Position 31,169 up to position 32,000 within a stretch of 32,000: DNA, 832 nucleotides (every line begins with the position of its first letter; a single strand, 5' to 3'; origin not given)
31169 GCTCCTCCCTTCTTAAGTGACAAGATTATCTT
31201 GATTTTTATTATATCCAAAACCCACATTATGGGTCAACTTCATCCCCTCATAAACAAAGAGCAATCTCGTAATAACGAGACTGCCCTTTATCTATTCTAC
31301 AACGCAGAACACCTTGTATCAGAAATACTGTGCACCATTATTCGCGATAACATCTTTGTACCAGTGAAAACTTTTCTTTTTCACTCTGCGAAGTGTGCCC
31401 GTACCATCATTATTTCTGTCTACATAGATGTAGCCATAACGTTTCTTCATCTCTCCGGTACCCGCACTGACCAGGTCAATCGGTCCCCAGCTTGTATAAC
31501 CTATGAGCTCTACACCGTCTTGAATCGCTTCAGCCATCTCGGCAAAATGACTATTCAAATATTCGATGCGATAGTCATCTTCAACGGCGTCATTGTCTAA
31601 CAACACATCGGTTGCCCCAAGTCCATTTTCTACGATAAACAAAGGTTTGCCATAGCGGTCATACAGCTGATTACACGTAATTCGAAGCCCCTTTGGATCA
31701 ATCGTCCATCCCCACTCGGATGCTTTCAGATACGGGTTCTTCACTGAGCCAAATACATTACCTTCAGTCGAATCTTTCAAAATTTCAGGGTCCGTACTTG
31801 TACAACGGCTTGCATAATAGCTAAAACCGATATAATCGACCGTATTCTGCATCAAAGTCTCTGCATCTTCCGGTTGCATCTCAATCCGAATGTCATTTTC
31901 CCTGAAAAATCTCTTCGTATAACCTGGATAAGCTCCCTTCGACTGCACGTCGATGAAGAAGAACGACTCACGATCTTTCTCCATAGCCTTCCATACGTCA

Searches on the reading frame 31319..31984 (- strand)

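Call 66: search_protein_families(library=pfam, proteins=[window:31319-31984:-], max_evalue=0.00001)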
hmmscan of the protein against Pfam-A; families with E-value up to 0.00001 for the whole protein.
window:31319-31984:- (221 aa): 1 family
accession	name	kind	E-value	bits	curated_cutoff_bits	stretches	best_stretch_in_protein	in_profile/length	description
PF00232.24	Glyco_hydro_1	-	1.5e-54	185.6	22.6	1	8-217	247-452/453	Glycosyl hydrolase family 1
